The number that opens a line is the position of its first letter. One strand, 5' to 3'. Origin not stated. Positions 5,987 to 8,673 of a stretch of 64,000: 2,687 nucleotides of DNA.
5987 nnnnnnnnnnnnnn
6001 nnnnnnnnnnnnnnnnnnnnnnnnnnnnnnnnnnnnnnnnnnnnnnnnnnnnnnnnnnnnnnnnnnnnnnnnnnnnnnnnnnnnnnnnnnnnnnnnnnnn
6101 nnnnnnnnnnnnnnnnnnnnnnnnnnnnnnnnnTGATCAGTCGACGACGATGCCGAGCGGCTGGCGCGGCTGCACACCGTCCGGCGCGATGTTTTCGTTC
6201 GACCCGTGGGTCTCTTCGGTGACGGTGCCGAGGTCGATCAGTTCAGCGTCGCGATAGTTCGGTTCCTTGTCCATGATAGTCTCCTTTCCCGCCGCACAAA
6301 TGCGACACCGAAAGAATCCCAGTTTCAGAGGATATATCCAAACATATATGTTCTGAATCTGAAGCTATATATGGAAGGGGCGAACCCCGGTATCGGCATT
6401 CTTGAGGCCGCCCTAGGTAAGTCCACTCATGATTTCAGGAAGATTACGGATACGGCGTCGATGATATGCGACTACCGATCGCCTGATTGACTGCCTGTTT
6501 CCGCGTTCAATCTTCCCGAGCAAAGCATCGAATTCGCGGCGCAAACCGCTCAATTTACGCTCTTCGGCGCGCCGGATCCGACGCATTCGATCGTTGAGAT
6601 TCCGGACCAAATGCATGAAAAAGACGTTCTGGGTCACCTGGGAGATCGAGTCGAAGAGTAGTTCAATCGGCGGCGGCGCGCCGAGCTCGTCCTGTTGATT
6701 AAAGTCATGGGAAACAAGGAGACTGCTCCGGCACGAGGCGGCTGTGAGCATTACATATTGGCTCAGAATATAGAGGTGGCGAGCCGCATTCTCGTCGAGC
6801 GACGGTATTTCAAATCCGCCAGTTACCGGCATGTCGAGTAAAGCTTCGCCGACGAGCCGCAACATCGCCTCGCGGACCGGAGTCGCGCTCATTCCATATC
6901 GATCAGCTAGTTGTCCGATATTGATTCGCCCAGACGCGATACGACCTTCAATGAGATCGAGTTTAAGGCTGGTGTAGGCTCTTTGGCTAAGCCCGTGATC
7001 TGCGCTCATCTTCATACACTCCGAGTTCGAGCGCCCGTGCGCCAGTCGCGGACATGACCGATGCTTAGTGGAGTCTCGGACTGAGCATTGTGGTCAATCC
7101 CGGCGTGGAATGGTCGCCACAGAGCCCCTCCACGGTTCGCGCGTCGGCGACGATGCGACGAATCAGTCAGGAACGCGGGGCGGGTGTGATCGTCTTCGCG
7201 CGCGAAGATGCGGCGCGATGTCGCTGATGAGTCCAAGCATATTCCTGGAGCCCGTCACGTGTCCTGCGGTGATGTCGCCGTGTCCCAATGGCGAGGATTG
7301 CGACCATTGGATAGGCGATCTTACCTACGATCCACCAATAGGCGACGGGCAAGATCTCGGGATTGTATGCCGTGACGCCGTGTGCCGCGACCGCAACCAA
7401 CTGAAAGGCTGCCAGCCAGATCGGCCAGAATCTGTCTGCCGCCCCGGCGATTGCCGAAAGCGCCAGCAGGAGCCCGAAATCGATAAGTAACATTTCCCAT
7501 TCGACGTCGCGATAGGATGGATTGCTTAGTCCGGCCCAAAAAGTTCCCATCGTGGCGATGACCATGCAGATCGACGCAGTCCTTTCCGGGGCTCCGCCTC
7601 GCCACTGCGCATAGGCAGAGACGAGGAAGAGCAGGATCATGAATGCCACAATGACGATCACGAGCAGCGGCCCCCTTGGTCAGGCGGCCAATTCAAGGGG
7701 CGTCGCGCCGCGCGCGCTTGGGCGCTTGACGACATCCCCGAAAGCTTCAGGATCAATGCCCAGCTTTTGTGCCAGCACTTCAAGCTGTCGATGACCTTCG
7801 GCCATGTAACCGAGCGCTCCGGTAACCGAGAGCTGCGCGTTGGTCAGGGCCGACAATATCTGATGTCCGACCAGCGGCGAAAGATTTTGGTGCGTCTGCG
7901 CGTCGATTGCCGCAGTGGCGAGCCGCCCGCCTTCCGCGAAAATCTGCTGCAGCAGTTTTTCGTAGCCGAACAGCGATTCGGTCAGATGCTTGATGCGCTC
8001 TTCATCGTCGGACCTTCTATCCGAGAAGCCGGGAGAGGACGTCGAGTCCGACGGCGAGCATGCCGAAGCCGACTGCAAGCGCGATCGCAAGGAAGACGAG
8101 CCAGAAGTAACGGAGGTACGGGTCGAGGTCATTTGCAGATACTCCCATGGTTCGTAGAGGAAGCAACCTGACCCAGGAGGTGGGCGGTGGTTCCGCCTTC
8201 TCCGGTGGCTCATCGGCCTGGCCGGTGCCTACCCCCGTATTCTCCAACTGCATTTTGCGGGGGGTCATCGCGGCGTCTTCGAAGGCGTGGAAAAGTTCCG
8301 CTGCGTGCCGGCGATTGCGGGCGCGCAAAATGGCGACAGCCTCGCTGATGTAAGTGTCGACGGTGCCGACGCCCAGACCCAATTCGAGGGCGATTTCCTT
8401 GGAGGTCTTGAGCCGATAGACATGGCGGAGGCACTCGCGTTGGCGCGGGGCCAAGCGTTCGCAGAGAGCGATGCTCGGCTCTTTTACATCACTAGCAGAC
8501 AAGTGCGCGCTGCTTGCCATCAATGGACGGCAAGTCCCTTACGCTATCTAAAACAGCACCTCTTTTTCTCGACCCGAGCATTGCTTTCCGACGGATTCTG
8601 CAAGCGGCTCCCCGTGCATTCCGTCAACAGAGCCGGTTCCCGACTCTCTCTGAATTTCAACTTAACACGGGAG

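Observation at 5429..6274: Unannotated lasso peptide precursor with an aromatic-free core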

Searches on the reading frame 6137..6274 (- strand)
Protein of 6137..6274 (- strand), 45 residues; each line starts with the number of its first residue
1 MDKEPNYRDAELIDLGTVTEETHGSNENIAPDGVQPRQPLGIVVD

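Call 3: search_protein_families(library=pfam, proteins=[window:6137-6274:-], max_evalue=0.01)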
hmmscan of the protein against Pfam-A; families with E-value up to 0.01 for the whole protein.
window:6137-6274:- (45 aa): 1 family
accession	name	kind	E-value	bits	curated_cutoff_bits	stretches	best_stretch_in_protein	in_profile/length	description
PF24178.1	Subterisin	-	2.2e-07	31.2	27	1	1-42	1-40/42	Lasso peptide subterisin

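Call 4: search_protein_families(library=ncbifam, proteins=[window:6137-6274:-], max_evalue=0.01)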
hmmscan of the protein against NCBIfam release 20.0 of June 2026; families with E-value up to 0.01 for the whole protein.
window:6137-6274:- (45 aa): 1 family
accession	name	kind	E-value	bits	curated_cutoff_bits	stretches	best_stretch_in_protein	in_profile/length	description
NF033522.2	lasso_benenodin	subfamily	1.3e-06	28.1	33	1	1-42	1-40/43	benenodin family lasso peptide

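Call 5: find_homologous_proteins(query=window:6137-6274:-, max_evalue=0.01)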
Query window:6137-6274:- (45 aa): 7 proteins with E <= 0.01 among 7 candidates.
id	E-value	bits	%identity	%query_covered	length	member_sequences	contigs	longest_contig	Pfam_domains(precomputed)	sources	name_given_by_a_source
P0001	1.7e-21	91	98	100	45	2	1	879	PF24178.2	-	-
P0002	2.6e-21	91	98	100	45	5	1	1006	PF24178.2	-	-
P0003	3.0e-18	81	91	100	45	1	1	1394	PF24178.2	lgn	-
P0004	1.8e-16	76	87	100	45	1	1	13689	PF24178.2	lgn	-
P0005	5.6e-14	68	80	100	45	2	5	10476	PF24178.2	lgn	-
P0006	1.3e-11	61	69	100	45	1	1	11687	PF24178.2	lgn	-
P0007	5.0e-11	59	69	100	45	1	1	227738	PF24178.2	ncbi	-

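Call 6: list_cluster_members(proteins=[window:6137-6274:-, window:3654-5432:-, window:1550-3676:+])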
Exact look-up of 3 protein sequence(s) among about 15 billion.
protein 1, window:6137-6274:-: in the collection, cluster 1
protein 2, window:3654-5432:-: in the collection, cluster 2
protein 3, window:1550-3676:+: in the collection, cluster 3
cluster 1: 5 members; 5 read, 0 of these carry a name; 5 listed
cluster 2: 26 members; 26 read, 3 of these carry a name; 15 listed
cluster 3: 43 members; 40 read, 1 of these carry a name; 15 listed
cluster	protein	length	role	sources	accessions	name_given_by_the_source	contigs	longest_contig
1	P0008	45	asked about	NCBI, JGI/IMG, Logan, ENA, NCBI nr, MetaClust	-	-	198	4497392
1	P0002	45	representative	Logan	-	-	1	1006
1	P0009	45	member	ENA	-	-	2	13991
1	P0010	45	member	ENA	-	-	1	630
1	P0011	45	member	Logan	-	-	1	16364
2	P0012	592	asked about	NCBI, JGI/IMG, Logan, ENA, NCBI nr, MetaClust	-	-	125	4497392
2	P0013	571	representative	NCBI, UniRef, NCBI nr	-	-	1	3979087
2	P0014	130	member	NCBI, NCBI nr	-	-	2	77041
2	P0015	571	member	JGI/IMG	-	-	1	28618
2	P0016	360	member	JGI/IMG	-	-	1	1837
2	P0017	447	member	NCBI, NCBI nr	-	-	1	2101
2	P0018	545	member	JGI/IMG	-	-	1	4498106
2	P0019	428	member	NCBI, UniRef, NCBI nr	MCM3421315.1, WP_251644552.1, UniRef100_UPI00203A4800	asparagine synthase-related protein [Sphingopyxis alaskensis] | asparagine synthase-related protein n=1 Tax=Sphingopyxis alaskensis TaxID=117207 ...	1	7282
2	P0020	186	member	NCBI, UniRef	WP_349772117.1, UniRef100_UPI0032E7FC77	asparagine synthase-related protein [Sphingopyxis alaskensis] | asparagine synthase-related protein n=1 Tax=Sphingopyxis alaskensis TaxID=117207 ...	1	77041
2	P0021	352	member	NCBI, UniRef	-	-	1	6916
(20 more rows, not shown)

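Call 8: find_encoding_contigs(protein=window:6137-6274:-, flank=8000, max_places=8)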
Protein window:6137-6274:- (45 aa): 23 contigs read that carry it; 7 places shown.
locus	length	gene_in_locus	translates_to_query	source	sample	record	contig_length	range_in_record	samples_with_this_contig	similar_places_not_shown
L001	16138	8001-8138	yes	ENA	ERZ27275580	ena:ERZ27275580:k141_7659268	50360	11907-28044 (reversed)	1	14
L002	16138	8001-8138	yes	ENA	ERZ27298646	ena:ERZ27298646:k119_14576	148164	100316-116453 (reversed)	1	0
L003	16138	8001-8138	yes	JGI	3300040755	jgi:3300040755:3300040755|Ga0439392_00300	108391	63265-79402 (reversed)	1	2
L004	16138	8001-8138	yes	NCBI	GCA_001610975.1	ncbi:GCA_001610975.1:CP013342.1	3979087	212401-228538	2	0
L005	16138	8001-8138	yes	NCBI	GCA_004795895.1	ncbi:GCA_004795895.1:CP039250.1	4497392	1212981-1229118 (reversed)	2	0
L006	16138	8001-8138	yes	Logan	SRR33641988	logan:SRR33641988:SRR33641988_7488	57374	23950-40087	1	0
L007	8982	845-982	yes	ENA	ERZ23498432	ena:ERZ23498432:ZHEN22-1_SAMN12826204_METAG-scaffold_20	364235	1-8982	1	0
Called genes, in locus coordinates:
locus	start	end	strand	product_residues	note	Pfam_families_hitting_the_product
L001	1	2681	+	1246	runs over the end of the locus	PF07916:TraG_N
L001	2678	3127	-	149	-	-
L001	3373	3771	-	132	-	PF12802:MarR_2 (weak), PF01047:MarR (weak)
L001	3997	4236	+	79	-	PF16762:RHH_6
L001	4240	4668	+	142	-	PF13470:PIN_3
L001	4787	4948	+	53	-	-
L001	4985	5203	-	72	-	-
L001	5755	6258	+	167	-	PF00196:GerE, PF08281:Sigma70_r4_2 (weak)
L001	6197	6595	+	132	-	-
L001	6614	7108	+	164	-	-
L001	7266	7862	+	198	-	PF00392:GntR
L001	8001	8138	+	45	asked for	PF24178:Subterisin (weak)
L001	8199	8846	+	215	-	PF13471:Transglut_core3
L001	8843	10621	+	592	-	PF00733:Asn_synthase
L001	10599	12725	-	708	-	PF00326:Peptidase_S9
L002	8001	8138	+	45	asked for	PF24178:Subterisin (weak)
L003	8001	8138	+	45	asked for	PF24178:Subterisin (weak)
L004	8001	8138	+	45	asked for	PF24178:Subterisin (weak)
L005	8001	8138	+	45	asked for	PF24178:Subterisin (weak)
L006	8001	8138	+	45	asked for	PF24178:Subterisin (weak)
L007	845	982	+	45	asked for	PF24178:Subterisin (weak)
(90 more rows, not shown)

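Call 33: find_related_loci(query=A1, collection=genome_contigs, flank=6000)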
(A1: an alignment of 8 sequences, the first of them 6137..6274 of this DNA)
Query A1 (45 aa) in genome_contigs; peptide patterns used: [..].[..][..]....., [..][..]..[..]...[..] (x = any residue, [..] = any of these).
132 stretches matched a pattern; 9 encode a relative of the query (tblastn E <= 1e-3); 9 distinct loci.
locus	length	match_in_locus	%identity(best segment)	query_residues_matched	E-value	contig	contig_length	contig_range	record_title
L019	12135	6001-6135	69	1-45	3e-17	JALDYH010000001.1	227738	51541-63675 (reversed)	MAG: Sphingopyxis sp. isolate MCT-ROC-13 NODE_12_length_227738_cov_8.959848, whole genome shotgun sequence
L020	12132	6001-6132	51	1-45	5e-8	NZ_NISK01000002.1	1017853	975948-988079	Sphingopyxis bauzanensis strain DSM 22271 NODE_2_length_1017853_cov_50.6276, whole genome shotgun sequence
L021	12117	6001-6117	49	7-45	6e-7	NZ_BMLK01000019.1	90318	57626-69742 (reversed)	Novosphingobium indicum strain CGMCC 1.6784 sequence019, whole genome shotgun sequence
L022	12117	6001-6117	49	7-45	6e-7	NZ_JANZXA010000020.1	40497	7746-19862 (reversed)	Novosphingobium mangrovi (ex Huang et al. 2023) strain HK4-1 NODE_20_length_40497_cov_49.290028, whole genome shotgun se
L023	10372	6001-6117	46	7-45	3e-6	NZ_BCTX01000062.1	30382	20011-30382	Novosphingobium naphthalenivorans NBRC 102051, whole genome shotgun sequence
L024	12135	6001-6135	38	1-45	3e-6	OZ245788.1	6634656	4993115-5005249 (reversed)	MAG: Sphingobium sp. isolate a6a472b0-7794-42b4-8f54-b6e6437b1fe4 genome assembly, chromosome: 1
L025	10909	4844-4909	68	8-29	3e-6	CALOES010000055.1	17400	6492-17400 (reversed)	MAG: uncultured Planctomycetaceae bacterium isolate LOGT_bin.0190 genome assembly, contig: contig_148893, whole genome s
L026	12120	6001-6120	46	1-41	5e-6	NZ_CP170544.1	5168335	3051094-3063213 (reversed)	Sphingomonas sp. DBB INV C78 chromosome, complete genome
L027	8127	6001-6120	46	1-41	4e-6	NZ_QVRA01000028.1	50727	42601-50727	Sphingobium terrigena strain EO9 E09_28, whole genome shotgun sequence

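Call 35: search_protein_representatives(alignment_id=A1)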
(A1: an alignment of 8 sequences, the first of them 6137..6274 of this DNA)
Query: 8 sequences, 45 profile positions. Proteins with E-value up to 0.001 (for the whole library): 14; up to 1e-10: 2; up to 1e-30: 0. The best 14 are listed.
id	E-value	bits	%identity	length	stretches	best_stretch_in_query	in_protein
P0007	2.0e-26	107.6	-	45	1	1-45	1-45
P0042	6.5e-11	57.9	-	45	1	1-45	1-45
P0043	1.6e-06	43.8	-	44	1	9-45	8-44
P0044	4.2e-06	42.5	-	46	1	1-45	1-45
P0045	8.4e-06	41.5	-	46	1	1-43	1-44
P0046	1.3e-05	40.9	-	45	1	1-29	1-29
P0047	6.1e-05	38.8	-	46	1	1-27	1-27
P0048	6.1e-05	38.8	-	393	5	2-18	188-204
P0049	1.3e-04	37.7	-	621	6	3-35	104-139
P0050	1.7e-04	37.4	-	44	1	7-45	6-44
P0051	2.1e-04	37.1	-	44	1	9-45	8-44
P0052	2.6e-04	36.7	-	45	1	1-45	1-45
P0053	7.3e-04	35.3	-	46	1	8-41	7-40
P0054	8.5e-04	35.1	-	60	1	1-33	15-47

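Call 46: find_encoding_contigs(protein=P0005, flank=8000, max_places=2)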
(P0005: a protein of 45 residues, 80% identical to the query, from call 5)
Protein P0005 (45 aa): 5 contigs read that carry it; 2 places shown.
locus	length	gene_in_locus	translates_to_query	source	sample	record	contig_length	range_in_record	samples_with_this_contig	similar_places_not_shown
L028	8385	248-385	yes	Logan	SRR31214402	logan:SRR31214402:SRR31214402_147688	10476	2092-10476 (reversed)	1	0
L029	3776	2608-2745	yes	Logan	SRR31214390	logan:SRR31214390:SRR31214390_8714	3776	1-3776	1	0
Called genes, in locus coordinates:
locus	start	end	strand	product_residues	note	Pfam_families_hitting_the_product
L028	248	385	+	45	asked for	PF24178:Subterisin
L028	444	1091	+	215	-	PF13471:Transglut_core3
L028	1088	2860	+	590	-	PF00733:Asn_synthase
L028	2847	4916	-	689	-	PF00326:Peptidase_S9 (weak)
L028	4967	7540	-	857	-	PF07660:STN, PF07715:Plug, PF00593:TonB_dep_Rec_b-barrel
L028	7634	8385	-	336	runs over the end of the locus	PF16220:DUF4880, PF04773:FecR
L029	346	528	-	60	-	-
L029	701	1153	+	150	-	-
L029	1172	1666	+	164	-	-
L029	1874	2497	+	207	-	PF00392:GntR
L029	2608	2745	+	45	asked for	PF24178:Subterisin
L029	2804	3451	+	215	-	PF13471:Transglut_core3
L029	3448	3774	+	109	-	?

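Call 47: find_encoding_contigs(protein=P0004, flank=8000, max_places=2)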
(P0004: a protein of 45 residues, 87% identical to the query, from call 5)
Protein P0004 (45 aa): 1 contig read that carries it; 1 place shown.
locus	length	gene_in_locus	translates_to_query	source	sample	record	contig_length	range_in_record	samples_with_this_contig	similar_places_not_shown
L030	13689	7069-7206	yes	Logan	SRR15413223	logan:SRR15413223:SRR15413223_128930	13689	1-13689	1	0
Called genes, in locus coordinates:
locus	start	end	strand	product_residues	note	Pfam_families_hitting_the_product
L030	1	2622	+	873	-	?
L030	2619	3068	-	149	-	-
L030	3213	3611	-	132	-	PF12802:MarR_2 (weak)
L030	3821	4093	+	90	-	PF02604:PhdYeFM_antitox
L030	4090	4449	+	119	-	PF05016:ParE_toxin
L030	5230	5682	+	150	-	-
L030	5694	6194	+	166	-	-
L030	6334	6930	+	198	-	PF00392:GntR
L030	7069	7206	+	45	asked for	PF24178:Subterisin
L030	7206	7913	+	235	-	PF13471:Transglut_core3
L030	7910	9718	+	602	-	PF00733:Asn_synthase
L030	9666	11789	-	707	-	PF07676:PD40 (faint), PF26549:Tricorn_N (faint), PF00326:Peptidase_S9 (weak)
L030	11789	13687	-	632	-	?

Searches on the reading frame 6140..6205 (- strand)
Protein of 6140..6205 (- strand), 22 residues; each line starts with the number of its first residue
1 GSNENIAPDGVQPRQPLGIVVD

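Call 40: search_solved_structures(query=window:6140-6205:-, max_evalue=10, show_alignments=3)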
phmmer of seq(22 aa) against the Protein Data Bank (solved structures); distinct sequences matched with E-value up to 10: 0.

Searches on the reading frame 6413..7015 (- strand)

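Call 3: search_protein_families(library=pfam, proteins=[window:6413-7015:-], max_evalue=0.01)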
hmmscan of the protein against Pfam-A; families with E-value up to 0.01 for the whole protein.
window:6413-7015:- (200 aa): 2 families
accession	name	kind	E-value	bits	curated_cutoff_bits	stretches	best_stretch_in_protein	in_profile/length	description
PF00392.27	GntR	-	5.8e-09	35.9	27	1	9-68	1-62/64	Bacterial regulatory proteins, gntR family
PF13412.12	HTH_24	-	0.0075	16.3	21.9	0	29-55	16-42/48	Winged helix-turn-helix DNA-binding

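Call 4: search_protein_families(library=ncbifam, proteins=[window:6413-7015:-], max_evalue=0.01)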
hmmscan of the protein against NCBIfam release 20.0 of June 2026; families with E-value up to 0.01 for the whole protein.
window:6413-7015:- (200 aa): 2 families
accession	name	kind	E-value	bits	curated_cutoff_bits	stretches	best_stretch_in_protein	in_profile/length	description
NF008504.0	PRK11414.1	equivalog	2.1e-06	27.6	225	1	12-78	15-82/221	GntR family transcriptional regulator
NF008576.0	PRK11534.1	equivalog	2e-05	24.4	218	1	10-81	9-81/225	DNA-binding transcriptional regulator CsiR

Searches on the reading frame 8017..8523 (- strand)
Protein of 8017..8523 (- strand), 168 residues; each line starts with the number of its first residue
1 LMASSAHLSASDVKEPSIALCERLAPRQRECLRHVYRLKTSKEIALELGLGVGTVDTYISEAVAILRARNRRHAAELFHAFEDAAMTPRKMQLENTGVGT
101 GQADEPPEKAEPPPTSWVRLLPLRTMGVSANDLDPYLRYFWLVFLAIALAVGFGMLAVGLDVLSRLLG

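Call 3: search_protein_families(library=pfam, proteins=[window:8017-8523:-], max_evalue=0.01)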
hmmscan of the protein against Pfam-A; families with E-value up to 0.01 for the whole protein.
window:8017-8523:- (168 aa): 3 families
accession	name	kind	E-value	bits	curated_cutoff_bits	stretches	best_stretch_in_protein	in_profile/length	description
PF00196.25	GerE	-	7.7e-08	32.3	23.5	1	24-76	3-55/57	Bacterial regulatory proteins, luxR family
PF08281.18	Sigma70_r4_2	-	1.3e-06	28.4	25.7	1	22-64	9-52/54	Sigma-70, region 4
PF04545.22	Sigma70_r4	-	0.0002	21.3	24.1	1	23-67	4-49/50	Sigma-70, region 4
